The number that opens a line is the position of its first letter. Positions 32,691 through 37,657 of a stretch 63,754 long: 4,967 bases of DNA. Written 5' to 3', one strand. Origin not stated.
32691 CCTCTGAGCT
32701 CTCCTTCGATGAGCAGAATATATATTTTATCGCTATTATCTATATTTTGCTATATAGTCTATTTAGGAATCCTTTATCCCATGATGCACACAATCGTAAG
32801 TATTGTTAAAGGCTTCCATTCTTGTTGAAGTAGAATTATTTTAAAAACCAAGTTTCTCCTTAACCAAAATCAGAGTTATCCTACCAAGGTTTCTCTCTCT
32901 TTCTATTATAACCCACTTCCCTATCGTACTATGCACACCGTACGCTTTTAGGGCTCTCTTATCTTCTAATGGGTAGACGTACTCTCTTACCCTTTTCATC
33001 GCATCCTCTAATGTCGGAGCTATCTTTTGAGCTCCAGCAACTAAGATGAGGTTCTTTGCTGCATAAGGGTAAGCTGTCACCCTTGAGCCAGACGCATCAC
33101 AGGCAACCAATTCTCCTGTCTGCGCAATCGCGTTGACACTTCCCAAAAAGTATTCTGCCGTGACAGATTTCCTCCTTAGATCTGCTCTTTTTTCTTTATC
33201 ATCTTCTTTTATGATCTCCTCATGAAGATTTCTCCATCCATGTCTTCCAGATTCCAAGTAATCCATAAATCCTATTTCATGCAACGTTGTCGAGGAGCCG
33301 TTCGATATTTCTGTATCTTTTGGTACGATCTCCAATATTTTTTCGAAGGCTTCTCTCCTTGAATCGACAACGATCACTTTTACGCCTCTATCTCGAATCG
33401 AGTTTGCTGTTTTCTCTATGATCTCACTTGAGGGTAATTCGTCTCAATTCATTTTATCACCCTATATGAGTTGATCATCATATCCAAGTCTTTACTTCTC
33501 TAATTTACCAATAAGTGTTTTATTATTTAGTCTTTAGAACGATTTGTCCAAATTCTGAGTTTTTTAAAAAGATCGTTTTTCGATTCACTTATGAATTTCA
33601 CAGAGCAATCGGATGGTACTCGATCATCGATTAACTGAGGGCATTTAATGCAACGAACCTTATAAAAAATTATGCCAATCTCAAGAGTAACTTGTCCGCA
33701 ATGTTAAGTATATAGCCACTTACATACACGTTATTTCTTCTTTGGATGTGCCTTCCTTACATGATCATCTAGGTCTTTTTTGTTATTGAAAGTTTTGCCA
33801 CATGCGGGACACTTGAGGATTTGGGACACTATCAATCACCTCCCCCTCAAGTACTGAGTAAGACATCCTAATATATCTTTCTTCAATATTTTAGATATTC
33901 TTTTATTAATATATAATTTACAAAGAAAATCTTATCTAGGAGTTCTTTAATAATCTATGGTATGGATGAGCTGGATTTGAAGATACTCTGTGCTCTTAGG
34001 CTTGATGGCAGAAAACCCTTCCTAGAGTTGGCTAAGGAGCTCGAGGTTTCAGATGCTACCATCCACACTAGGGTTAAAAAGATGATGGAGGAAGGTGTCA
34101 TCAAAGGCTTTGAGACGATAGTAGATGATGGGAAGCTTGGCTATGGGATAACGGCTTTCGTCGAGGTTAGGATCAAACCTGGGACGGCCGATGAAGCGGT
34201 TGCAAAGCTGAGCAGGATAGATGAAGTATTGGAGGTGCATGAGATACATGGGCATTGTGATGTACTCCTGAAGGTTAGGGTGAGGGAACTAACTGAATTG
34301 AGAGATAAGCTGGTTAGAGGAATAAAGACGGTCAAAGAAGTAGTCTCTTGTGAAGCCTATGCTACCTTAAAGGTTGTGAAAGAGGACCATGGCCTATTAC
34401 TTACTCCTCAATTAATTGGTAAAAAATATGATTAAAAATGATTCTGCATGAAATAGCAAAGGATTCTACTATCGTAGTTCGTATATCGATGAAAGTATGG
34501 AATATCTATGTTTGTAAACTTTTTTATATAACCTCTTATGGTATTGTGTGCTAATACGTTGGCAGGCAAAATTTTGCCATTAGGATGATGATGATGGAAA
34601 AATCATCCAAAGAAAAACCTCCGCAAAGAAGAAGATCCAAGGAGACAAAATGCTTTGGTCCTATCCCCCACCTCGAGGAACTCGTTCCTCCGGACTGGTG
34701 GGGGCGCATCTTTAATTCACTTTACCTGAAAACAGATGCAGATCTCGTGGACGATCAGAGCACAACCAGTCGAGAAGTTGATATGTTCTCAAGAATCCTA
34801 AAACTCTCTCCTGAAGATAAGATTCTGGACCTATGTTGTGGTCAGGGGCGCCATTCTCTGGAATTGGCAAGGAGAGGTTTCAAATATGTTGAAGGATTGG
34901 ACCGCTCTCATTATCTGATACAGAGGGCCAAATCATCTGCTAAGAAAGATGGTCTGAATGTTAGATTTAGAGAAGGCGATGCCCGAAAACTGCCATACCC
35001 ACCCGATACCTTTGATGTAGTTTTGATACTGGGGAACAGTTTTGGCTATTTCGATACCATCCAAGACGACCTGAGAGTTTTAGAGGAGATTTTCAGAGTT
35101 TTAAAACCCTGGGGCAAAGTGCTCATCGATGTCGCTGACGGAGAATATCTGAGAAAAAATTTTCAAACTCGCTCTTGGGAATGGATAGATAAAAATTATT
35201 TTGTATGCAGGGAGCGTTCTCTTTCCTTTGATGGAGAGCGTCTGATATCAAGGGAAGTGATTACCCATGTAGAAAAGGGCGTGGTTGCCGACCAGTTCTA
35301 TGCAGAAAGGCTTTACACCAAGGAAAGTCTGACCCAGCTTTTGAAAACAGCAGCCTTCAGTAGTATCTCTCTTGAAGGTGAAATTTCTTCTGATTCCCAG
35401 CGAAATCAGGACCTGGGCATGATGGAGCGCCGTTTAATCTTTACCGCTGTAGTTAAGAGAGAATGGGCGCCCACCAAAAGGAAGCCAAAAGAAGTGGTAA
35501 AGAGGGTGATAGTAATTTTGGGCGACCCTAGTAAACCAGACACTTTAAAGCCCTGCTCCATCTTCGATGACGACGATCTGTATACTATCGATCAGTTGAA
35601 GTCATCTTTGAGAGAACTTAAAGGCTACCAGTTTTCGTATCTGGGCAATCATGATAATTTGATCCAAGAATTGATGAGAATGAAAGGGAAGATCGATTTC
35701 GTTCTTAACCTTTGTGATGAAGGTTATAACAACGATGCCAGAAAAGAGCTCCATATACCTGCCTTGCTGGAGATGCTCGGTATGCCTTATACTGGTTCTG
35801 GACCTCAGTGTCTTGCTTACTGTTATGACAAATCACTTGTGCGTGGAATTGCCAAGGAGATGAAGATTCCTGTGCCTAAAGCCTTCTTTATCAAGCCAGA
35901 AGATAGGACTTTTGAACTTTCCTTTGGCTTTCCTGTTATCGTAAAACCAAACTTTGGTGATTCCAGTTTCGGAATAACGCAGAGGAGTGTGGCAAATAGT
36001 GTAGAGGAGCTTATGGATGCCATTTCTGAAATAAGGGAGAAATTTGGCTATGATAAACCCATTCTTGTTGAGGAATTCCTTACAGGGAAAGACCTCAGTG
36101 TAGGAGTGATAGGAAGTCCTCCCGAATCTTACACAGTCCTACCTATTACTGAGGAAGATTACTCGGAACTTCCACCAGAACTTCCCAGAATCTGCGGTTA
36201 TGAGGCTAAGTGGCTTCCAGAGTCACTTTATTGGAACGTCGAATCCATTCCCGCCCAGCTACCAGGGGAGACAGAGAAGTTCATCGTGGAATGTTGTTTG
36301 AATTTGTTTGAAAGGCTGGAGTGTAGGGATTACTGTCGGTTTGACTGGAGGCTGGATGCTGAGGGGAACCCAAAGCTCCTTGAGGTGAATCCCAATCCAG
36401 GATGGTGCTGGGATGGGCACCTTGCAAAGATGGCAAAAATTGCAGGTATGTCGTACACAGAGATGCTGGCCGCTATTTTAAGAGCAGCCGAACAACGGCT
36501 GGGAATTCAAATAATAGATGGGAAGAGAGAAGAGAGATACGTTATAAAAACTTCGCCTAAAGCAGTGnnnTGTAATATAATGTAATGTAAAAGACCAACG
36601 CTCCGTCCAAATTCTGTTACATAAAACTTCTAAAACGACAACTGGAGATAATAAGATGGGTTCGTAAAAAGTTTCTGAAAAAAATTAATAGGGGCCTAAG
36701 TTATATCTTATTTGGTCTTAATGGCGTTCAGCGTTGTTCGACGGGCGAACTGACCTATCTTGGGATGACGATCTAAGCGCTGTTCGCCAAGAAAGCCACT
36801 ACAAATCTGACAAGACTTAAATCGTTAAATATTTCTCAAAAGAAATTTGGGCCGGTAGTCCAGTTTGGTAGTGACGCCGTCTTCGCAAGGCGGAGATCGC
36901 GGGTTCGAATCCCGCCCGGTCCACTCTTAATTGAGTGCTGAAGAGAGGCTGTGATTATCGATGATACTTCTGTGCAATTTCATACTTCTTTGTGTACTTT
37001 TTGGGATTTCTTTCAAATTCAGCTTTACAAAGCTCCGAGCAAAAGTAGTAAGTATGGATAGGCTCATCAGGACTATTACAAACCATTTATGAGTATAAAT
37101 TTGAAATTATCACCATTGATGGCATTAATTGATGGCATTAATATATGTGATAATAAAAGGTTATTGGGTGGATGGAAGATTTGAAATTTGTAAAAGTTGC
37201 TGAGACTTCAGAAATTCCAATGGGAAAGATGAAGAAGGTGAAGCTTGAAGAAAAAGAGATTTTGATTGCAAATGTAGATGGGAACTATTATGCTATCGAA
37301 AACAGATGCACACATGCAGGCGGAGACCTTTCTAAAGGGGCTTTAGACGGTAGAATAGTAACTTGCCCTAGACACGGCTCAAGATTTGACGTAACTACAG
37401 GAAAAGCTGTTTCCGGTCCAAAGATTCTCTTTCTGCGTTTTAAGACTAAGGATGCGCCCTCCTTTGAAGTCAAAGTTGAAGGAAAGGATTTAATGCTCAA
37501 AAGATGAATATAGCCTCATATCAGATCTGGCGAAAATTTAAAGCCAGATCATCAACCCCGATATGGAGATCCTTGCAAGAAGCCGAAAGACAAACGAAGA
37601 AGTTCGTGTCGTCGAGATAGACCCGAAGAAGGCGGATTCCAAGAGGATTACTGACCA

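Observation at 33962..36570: SAM-methyltransferase / D-Ala-D-Ala-ligase-like fusion behind an Lrp regulator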

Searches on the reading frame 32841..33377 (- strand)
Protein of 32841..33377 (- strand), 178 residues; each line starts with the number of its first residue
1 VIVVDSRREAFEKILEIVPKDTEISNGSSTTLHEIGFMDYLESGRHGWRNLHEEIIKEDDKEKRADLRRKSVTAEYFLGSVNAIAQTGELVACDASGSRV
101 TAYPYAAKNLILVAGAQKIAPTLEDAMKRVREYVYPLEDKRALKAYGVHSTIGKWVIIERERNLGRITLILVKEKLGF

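Call 3: search_protein_families(library=pfam, proteins=[window:32841-33377:-], max_evalue=0.01)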
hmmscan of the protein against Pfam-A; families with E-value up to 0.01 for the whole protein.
window:32841-33377:- (178 aa): 1 family
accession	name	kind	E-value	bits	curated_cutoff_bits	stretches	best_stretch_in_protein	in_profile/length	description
PF02589.21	LUD_dom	-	1.3e-32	113.5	22.6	1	2-151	16-160/189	LUD domain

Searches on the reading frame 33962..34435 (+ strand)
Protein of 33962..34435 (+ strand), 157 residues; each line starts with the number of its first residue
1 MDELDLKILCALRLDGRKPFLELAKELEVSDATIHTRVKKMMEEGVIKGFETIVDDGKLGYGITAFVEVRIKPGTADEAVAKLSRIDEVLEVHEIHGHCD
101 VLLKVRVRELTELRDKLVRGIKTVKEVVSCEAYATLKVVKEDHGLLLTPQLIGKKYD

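Call 3: search_protein_families(library=pfam, proteins=[window:33962-34435:+], max_evalue=0.01)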
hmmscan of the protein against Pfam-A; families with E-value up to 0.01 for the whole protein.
window:33962-34435:+ (157 aa): 7 families
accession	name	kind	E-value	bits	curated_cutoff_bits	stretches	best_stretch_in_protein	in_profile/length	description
PF13412.12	HTH_24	-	6.8e-14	51.6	21.9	1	1-48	1-48/48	Winged helix-turn-helix DNA-binding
PF13404.12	HTH_AsnC-type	-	3.2e-13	49.7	27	1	1-41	1-41/42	AsnC-type helix-turn-helix domain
PF01037.27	AsnC_trans_reg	-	5.4e-11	42.7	25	1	67-136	1-71/73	Lrp/AsnC ligand binding domain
PF22451.2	NirdL-like_HTH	-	2.5e-05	24.2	27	1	18-47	17-46/47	Siroheme decarboxylase NirDL-like HTH domain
PF01022.26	HTH_5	-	0.0005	20.3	22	1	6-47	5-45/47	Bacterial regulatory protein, arsR family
PF08279.18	HTH_11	-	0.00066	20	25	1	22-46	20-44/55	HTH domain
PF01325.25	Fe_dep_repress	-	0.0033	18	26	0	22-46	27-51/60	Iron dependent repressor, N-terminal DNA binding domain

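Call 4: search_protein_families(library=ncbifam, proteins=[window:33962-34435:+], max_evalue=0.01)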
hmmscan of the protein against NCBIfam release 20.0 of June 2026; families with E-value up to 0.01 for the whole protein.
window:33962-34435:+ (157 aa): 14 families
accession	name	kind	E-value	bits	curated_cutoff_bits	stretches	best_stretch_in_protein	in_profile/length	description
NF008384.0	PRK11179.1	equivalog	2.5e-29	102.1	227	1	1-136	7-143/153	transcriptional regulator AsnC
NF040947.1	trans_reg_LysM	equivalog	2.9e-20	72.4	180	1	1-137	1-134/136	HTH-type transcriptional regulator LysM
NF041396.1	TranRegLrp_Halo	equivalog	1.9e-18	66.8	190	1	2-140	4-141/149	HTH-type transcriptional regulator Lrp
NF008370.0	PRK11169.1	equivalog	2e-17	63.4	233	1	1-146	12-160/164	leucine-responsive transcriptional regulator Lrp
NF053758.1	ChrTpTrnRegChrS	equivalog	3e-17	62.9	250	1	1-144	12-155/158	chromate efflux transcriptional regulator ChrS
NF040820.1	trans_reg_LrpA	equivalog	4.1e-16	59.1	250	1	1-129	2-130/141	HTH-type transcriptional regulator LrpA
NF041395.1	TranRegLrpA1_Halo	equivalog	3.5e-10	40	250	1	7-128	9-130/142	HTH-type transcriptional regulator LrpA1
NF040707.3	Siroheme_Dcarb_AhbB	equivalog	1e-08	35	125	1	17-89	13-85/146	siroheme decarboxylase subunit beta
NF040708.3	Siroheme_Dcarb_AhbA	equivalog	1.3e-07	31.5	140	1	17-113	16-111/144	siroheme decarboxylase subunit alpha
TIGR01884.1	cas_HTH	subfamily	5.5e-05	22.7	60.2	1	2-49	141-188/202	CRISPR-associated CARF protein Csa3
NF040939.2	trans_reg_lrs14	equivalog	0.0026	17.8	90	1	3-48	21-67/103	Lrs14 family HTH-type transcriptional regulator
NF033788.1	HTH_metalloreg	subfamily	0.0074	16.1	55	0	6-48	14-56/77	metalloregulator ArsR/SmtB family transcription factor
NF038251.1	AdcR_fam_Zn_TF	equivalog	0.0085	16.3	175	0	21-56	53-88/143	zinc-dependent MarR family transcriptional regulator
NF053606.1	Sta1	subfamily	0.0098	16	80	0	3-48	20-65/100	Sta1 family transcriptional regulator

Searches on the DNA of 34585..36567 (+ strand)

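Call 63: search_rna_families(sources=[L013, L018, L031, L035, L041, L044, L047, L081, L012, L024, L030, L038, L054, L021, L055, L070, L066, L072, L039, L053], threshold=gathering)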
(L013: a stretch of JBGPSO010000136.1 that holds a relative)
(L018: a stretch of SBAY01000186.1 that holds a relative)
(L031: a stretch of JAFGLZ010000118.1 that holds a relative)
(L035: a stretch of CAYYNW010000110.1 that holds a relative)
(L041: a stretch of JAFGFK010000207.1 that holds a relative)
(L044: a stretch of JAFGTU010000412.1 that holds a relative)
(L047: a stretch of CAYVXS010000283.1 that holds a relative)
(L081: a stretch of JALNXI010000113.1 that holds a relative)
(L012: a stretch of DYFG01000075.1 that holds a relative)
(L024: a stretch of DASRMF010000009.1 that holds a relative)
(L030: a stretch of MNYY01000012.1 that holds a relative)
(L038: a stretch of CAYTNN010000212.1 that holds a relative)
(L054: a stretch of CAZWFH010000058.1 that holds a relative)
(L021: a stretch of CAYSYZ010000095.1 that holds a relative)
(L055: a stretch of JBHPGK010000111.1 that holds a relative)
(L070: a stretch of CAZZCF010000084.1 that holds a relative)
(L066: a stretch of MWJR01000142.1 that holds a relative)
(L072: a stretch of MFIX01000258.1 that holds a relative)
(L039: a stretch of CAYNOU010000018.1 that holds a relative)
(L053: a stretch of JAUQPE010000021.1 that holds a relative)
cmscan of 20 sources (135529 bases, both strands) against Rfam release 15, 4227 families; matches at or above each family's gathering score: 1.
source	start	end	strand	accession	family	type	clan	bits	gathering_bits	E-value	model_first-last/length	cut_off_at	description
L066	5281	5367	+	RF00005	tRNA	Gene; tRNA;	CL00001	57.1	29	2.3e-09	1-71/71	no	tRNA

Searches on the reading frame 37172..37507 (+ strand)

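Call 3: search_protein_families(library=pfam, proteins=[window:37172-37507:+], max_evalue=0.01)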
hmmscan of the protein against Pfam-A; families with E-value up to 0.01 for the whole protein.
window:37172-37507:+ (111 aa): 3 families
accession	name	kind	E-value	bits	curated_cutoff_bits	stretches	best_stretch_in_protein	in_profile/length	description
PF00355.32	Rieske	-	8.1e-21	74.2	20.3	1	6-84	2-80/88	Rieske [2Fe-2S] domain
PF13806.12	Rieske_2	-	1.3e-09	38.4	27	1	6-108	2-102/104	Rieske-like [2Fe-2S] domain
PF22543.2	Rieske_4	-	7.9e-07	29.8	28.4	1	21-79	15-77/119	Soluble Rieske-type ferredoxin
